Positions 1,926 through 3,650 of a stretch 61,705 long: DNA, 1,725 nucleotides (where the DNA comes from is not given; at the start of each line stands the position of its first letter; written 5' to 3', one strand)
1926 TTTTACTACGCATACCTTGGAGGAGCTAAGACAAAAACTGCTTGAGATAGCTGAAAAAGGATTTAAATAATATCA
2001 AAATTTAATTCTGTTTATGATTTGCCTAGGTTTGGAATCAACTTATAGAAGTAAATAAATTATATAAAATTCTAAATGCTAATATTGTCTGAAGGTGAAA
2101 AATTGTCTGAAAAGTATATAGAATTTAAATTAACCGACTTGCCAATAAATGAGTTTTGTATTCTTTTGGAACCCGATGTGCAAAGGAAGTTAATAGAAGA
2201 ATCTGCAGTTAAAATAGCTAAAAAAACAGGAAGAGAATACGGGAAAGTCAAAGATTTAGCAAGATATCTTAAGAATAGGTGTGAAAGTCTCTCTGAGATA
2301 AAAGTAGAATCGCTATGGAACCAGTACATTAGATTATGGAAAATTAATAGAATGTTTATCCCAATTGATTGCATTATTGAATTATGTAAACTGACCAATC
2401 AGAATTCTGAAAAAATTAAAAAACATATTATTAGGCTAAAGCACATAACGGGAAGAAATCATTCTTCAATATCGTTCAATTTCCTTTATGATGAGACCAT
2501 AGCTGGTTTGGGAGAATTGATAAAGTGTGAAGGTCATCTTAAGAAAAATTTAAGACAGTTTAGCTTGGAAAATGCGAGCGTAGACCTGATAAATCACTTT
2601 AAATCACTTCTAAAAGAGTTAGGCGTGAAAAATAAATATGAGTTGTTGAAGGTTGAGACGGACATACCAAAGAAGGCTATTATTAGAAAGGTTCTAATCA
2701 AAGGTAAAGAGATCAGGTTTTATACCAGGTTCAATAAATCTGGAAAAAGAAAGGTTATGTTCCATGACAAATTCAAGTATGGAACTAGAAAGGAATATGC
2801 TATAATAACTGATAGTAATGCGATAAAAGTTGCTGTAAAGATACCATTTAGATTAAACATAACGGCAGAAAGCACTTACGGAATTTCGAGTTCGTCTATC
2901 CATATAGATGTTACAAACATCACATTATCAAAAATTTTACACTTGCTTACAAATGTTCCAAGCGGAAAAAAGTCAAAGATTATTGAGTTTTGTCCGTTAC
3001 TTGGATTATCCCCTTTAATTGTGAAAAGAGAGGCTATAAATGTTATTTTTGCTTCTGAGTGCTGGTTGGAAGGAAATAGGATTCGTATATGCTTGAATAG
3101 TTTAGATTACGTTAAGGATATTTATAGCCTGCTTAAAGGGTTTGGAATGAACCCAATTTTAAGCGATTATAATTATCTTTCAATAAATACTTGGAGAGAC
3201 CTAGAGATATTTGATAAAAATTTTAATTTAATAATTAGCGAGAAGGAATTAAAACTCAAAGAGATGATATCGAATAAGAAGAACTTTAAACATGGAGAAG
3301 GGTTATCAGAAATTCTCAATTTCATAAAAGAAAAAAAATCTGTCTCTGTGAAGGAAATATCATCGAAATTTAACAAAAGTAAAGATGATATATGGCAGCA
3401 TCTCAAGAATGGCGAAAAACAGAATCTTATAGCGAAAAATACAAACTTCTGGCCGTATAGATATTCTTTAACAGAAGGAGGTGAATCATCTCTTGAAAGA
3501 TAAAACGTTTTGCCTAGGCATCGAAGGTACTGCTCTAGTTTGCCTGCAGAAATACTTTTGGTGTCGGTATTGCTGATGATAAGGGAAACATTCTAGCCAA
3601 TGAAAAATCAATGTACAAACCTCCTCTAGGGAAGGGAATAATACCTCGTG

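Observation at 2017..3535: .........-wHTH cassette inserted after codon 7 of kae1, leaving the old start behind and supplying a new 5' end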

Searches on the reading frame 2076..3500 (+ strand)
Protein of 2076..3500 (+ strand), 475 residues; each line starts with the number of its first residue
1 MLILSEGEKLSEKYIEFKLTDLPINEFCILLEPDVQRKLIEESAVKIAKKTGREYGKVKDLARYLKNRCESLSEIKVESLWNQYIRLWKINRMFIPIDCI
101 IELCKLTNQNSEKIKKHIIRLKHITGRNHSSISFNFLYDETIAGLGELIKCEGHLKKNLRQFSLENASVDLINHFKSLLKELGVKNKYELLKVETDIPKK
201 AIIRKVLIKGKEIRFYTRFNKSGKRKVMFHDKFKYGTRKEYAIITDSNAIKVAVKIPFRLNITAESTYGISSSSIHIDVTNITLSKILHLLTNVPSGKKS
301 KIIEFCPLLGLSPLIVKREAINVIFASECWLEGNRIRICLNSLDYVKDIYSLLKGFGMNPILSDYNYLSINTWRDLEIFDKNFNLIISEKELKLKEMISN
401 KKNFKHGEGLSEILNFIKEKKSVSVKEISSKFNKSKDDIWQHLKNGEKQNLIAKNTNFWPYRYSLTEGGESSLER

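Call 4: search_protein_families(library=pfam, proteins=[window:2076-3500:+], max_evalue=1)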
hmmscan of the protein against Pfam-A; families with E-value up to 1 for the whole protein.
window:2076-3500:+ (475 aa): 11 families
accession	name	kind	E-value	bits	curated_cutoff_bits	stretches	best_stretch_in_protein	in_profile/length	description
PF14528.11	LAGLIDADG_3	-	4.7e-05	24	22.5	1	145-189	7-53/82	LAGLIDADG-like domain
PF09756.15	DDRGK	-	0.00038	20.6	27.8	1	408-452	99-143/188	DDRGK domain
PF09012.17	FeoC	-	0.00049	20.6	21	1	410-440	2-32/69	FeoC like transcriptional regulator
PF08178.16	GnsAB_toxin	-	0.0093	16.3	27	1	111-145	15-47/54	GnsA/GnsB toxin of bacterial toxin-antitoxin system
PF01022.26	HTH_5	-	0.019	15.3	22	1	411-453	5-46/47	Bacterial regulatory protein, arsR family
PF13412.12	HTH_24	-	0.021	14.8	21.9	1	412-452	7-47/48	Winged helix-turn-helix DNA-binding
PF12116.14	SpoIIID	-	0.06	13.9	27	0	266-286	27-46/82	Stage III sporulation protein D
PF08279.18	HTH_11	-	0.096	13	25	1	411-444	3-37/55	HTH domain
PF11427.14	HTH_Tnp_Tc3_1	-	0.12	12.7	21.1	1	421-445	19-43/50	Tc3 transposase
PF04967.18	HTH_10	-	0.18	12.1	23.1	1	420-448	21-49/53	HTH DNA binding domain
PF12802.13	MarR_2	-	0.25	12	27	1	413-454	10-52/61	MarR family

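Call 8: find_homologous_proteins(query=window:2076-3500:+, max_evalue=0.001)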
Query window:2076-3500:+ (475 aa): 6 proteins with E <= 0.001 among 8000 candidates.
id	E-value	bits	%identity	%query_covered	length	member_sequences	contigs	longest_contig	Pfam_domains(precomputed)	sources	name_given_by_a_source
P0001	7.8e-267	903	87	99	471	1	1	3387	PF14528.12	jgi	jgi:hypothetical protein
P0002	5.2e-262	888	84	99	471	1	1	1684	PF14528.12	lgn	-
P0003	3.5e-137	476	50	97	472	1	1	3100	PF14528.12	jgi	jgi:hypothetical protein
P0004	2.2e-134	467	50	97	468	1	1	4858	PF14528.12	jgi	jgi:hypothetical protein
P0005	1.2e-130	455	49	97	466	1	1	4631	PF14528.12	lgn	-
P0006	2.6e-125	437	47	99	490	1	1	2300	PF14528.12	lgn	-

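Call 11: find_encoding_contigs(protein=P0001, flank=5000, max_places=3)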
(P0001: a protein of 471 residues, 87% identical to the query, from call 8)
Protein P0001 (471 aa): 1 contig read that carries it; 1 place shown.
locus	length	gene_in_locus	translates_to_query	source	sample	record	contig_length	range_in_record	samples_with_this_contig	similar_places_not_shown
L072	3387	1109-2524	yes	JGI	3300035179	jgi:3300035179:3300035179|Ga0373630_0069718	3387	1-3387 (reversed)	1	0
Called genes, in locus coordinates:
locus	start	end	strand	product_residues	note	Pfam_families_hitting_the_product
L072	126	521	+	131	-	-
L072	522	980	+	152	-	-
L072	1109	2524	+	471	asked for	PF14528:LAGLIDADG_3 (faint)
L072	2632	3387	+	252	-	?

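Call 12: find_encoding_contigs(protein=P0002, flank=5000, max_places=3)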
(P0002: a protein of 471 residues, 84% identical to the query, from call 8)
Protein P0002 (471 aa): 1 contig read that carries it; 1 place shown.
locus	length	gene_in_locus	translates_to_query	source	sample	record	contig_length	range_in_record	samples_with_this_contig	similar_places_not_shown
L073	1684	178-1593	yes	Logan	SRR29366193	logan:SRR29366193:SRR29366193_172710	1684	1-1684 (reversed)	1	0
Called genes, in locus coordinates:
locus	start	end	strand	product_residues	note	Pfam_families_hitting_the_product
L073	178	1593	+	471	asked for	PF14528:LAGLIDADG_3 (faint)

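Call 13: find_encoding_contigs(protein=P0003, flank=5000, max_places=3)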
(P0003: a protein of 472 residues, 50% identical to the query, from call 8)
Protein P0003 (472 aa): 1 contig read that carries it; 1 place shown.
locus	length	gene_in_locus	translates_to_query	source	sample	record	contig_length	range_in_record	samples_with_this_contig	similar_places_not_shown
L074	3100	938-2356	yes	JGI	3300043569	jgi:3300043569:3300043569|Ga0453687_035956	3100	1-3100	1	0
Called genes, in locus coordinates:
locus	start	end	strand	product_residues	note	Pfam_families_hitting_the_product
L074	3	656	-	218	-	?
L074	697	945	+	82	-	-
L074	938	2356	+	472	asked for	PF14528:LAGLIDADG_3 (faint)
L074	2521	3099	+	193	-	?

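Call 14: find_encoding_contigs(protein=P0004, flank=5000, max_places=3)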
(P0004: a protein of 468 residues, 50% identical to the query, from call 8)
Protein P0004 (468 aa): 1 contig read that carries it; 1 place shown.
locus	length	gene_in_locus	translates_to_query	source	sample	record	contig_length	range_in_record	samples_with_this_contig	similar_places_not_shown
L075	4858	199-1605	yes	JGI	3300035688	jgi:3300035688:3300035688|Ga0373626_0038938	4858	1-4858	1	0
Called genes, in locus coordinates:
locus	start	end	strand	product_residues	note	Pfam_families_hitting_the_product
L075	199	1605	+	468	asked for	PF14528:LAGLIDADG_3 (faint)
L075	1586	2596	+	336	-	PF00814:TsaD, PF22521:HypF_C_2 (weak)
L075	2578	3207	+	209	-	PF01300:Sua5_yciO_yrdC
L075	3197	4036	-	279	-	PF25133:TYW2_N_2, PF02475:TRM5-TYW2_MTfase, PF09445:Methyltransf_15 (faint)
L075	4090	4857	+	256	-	?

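Call 15: find_encoding_contigs(protein=P0005, flank=5000, max_places=3)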
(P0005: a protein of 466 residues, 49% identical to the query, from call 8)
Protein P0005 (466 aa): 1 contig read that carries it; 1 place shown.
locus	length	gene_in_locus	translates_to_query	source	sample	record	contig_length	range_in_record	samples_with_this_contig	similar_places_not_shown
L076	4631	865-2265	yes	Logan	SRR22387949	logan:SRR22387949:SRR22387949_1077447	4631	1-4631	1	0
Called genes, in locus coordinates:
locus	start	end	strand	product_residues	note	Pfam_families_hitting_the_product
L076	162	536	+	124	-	-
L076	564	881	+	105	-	-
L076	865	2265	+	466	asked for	PF14528:LAGLIDADG_3 (faint)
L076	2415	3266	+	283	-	PF00814:TsaD, PF22521:HypF_C_2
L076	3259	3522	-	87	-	PF05239:PRC (weak)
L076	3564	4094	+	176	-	PF02834:LigT_PEase, PF13563:2_5_RNA_ligase2 (weak)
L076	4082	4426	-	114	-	PF01751:Toprim, PF13662:Toprim_4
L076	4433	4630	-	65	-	?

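Call 16: find_encoding_contigs(protein=P0006, flank=5000, max_places=3)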
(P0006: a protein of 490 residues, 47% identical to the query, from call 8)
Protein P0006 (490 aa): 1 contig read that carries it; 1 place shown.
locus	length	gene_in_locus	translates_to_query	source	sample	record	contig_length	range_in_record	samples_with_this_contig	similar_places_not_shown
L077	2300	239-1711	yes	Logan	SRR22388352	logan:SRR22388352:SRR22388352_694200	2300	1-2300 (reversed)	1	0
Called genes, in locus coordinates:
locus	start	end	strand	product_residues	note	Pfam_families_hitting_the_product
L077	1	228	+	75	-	?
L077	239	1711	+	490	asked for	PF14528:LAGLIDADG_3 (faint)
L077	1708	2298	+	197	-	?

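Call 42: search_protein_families(library=pfam, proteins=[L075:199-1602:+, L077:239-1708:+], max_evalue=0.1)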
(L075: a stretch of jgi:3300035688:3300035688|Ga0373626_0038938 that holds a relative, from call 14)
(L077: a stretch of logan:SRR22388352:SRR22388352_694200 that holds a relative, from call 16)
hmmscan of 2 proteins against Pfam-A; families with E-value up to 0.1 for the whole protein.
L075:199-1602:+ (468 aa): 3 families
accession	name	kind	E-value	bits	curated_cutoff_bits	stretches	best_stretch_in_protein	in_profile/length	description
PF14528.11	LAGLIDADG_3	-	2.6e-06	28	22.5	1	134-178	5-51/82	LAGLIDADG-like domain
PF09012.17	FeoC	-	0.043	14.4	21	0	409-451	7-49/69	FeoC like transcriptional regulator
PF18298.6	NusG_add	-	0.044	14.5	27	1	203-254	40-91/109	NusG additional domain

L077:239-1708:+ (490 aa): 2 families
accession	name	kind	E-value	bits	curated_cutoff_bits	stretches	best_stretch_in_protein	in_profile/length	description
PF14528.11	LAGLIDADG_3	-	5.2e-06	27.1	22.5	1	333-390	10-77/82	LAGLIDADG-like domain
PF01978.25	TrmB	-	0.051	13.9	25.6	0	430-477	17-63/68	Sugar-specific transcriptional regulator TrmB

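Call 48: search_protein_representatives(alignment_id=A2)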
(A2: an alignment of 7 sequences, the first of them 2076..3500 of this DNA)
Query: 7 sequences, 473 profile positions. Proteins with E-value up to 0.001 (for the whole library): 235; up to 1e-10: 79; up to 1e-30: 36. The best 150 are listed.
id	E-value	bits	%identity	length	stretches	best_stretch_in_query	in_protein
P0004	6.0e-225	764.0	-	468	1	3-472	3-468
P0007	8.1e-164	562.5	-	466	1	8-472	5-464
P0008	4.8e-157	540.1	-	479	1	12-471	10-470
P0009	1.3e-142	492.5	-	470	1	4-472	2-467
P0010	1.5e-120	419.8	-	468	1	9-467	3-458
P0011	1.5e-118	413.2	-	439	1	49-468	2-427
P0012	1.0e-112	393.9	-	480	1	9-472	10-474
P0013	1.4e-110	386.9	-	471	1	9-472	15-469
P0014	3.4e-108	379.0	-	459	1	10-463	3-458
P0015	7.1e-77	275.8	-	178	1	303-473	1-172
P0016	2.4e-52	194.9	-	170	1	6-155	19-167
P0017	3.7e-52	194.3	-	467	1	8-457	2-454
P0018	5.0e-49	184.0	-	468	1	9-453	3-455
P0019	4.0e-47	177.7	-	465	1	10-453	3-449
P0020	1.3e-44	169.4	-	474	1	12-472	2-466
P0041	8.7e-31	123.8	-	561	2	3-131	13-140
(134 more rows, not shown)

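Call 53: find_related_loci(query=A4, collection=genome_contigs, flank=2500)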
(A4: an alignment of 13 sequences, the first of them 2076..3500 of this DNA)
Query A4 (475 aa) in genome_contigs; peptide patterns used: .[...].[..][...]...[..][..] (x = any residue, [..] = any of these).
3 stretches matched a pattern; 1 encode a relative of the query (tblastn E <= 1e-3); 1 distinct loci.
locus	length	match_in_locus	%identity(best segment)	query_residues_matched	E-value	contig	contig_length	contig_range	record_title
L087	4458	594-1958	36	14-475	2e-74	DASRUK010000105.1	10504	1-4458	MAG TPA_asm: Candidatus Nanoarchaeia archaeon isolate SMAG_U8018 k141_748388, whole genome shotgun sequence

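Call 54: predict_structure(alignment_id=A2)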
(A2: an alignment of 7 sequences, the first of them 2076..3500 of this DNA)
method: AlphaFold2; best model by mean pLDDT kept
length: 475 residues; sequences in the alignment: 7
mean_pLDDT: 65.9   pTM: 0.34
mean pLDDT of the five models: 65.9, 65.0, 62.3, 59.0, 54.9
residues with pLDDT >= 90: 26; 70-90: 218; 50-70: 112; < 50: 119
segments of 3 or more residues with pLDDT < 50: 1-25, 123-151, 153-155, 157-164, 167-176, 178-189, 257-260, 278-281, 290-308
pLDDT, mean of each block of 10 residues (from residue 1): 28 26 49 89 90 79 87 69 79 76 86 72 37 26 44 47 46 47 41 69 82 82 77 67 82 60 58 52 51 43 45 55 64 70 68 82 75 81 64 74 61 86 88 83 87 82 87 69
secondary structure, 60 per line:
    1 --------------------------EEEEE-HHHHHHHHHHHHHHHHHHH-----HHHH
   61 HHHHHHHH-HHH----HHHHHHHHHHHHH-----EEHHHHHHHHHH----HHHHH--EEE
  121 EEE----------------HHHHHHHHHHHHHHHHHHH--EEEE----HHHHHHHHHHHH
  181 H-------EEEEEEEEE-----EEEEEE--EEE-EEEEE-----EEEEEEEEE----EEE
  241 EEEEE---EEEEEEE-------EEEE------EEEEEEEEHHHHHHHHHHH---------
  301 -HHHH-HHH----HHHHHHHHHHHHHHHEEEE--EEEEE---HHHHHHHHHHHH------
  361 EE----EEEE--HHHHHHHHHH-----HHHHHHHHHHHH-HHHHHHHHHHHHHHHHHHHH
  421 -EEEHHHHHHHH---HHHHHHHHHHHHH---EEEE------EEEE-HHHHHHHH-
elements in order: E27-31 H33-51 H57-68 H77-89 H97-106 H111-115 E118-123 H140-158 E161-164 H169-181 E189-197 E203-208 E211-213 E215-219 E225-233 E238-245 E249-255 E263-266 E273-280 H281-291 H302-305 H314-328 E329-332 E335-339 H343-354 E367-370 H373-382 H388-399 H401-420 E422-424 H425-432 H436-448 E452-455 E462-465 H467-474

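Call 56: search_solved_structures(query=A3, max_evalue=1, show_alignments=2)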
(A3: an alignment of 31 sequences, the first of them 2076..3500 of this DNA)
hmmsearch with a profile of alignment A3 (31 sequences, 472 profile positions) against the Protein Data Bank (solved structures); distinct sequences matched with E-value up to 1: 69 (the best 60 are shown).
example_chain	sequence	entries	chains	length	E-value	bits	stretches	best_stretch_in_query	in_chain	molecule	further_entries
7qsu_A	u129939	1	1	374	1.3e-11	47.1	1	271-373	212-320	V-ATPase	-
7qss_A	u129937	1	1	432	1.9e-11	46.5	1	271-373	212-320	V-type ATP synthase alpha chain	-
3nrv_A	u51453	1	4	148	0.00017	23.6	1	395-469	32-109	Putative transcriptional regulator (MarR/EmrR family)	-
7qst_A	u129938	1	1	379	0.0011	21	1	271-376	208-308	V-type ATP synthase subunit A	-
4rs8_A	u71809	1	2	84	0.0012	20.8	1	408-468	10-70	AspA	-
5k1y_C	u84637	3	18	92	0.0014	20.6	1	408-468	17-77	AspA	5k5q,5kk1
5k5o_A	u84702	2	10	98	0.0016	20.4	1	408-468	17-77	AspA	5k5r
1s3j_A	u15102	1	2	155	0.0026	19.7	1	391-469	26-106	YusO protein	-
5ffx_A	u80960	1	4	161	0.0033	19.4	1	376-469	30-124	MarR family regulatory protein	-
7fby_A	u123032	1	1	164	0.0038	19.2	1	402-452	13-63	Transcriptional regulatory protein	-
9w4v_A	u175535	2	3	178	0.0039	19.1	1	401-452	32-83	Uncharacterized HTH-type transcriptional regulator PH0140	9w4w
5eri_A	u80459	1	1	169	0.004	19.1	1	388-463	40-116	MarR family transcriptional regulator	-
2ia0_A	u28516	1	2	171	0.0043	19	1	405-452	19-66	Putative HTH-type transcriptional regulator PF0864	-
5f6f_A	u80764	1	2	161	0.0045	18.9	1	376-469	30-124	MarR family regulatory protein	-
2qlz_A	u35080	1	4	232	0.0046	18.9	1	363-443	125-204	Transcription Factor PF0095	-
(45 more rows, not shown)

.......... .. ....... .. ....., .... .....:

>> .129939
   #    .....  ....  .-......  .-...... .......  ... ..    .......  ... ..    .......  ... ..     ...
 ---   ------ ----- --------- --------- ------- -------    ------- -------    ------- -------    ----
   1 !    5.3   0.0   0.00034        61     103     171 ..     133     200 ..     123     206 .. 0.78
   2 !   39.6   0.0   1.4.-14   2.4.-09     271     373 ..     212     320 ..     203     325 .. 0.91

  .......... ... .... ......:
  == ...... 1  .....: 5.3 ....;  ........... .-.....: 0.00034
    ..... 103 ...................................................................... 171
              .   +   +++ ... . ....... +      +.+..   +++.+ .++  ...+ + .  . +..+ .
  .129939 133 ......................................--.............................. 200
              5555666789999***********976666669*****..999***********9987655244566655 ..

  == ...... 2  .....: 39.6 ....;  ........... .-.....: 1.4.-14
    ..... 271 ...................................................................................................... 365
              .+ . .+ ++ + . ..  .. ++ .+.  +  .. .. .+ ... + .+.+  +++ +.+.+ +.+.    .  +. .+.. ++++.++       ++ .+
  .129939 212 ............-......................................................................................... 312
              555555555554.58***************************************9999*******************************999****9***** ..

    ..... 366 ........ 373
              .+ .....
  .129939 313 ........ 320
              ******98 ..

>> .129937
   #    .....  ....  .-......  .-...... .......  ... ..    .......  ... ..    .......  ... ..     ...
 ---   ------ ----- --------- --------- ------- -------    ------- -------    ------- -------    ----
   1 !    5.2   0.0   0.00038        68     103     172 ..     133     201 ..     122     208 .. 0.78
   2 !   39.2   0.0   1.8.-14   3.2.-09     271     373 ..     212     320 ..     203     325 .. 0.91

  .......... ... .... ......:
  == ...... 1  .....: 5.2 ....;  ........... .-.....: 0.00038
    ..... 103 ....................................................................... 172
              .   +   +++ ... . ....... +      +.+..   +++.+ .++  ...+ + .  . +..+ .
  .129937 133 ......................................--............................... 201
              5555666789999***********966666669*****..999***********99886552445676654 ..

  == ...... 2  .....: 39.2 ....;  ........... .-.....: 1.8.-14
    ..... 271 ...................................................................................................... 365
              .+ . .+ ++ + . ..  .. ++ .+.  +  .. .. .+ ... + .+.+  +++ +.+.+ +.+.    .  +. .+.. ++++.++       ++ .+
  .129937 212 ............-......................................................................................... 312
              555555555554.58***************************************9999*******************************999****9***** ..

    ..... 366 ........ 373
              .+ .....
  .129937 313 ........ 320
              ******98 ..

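Call 66: predict_structure(alignment_id=A3)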
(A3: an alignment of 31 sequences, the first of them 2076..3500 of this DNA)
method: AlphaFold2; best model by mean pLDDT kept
length: 475 residues; sequences in the alignment: 31
mean_pLDDT: 92.5   pTM: 0.87
mean pLDDT of the five models: 92.5, 92.4, 91.8, 91.1, 90.8
residues with pLDDT >= 90: 397; 70-90: 63; 50-70: 5; < 50: 10
segments of 3 or more residues with pLDDT < 50: 1-10
pLDDT, mean of each block of 10 residues (from residue 1): 40 86 97 97 96 90 97 96 96 97 97 94 94 95 98 96 97 97 89 96 96 96 95 97 96 97 96 97 97 94 92 95 96 91 93 93 90 90 94 89 74 90 91 88 93 89 93 83
secondary structure, 60 per line:
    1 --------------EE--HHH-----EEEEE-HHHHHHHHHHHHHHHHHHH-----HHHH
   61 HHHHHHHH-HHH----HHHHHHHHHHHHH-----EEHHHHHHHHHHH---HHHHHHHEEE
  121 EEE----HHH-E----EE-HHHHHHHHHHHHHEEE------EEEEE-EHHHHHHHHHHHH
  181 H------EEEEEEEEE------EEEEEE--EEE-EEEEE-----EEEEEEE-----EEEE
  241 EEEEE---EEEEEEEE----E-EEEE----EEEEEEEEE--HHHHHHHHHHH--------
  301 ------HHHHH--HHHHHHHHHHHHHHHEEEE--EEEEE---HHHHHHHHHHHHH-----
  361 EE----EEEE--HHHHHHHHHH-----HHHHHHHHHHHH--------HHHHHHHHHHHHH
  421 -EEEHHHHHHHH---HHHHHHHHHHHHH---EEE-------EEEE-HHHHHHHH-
elements in order: E27-31 H33-51 H57-68 H77-89 H97-107 H111-117 E118-123 H140-152 E153-155 E162-166 H169-181 E188-196 E203-208 E211-213 E215-219 E225-231 E237-245 E249-256 E263-266 E271-279 H282-292 H307-311 H314-328 E329-332 E335-339 H343-355 E367-370 H373-382 H388-399 H408-420 E422-424 H425-432 H436-448 E452-454 E462-465 H467-474
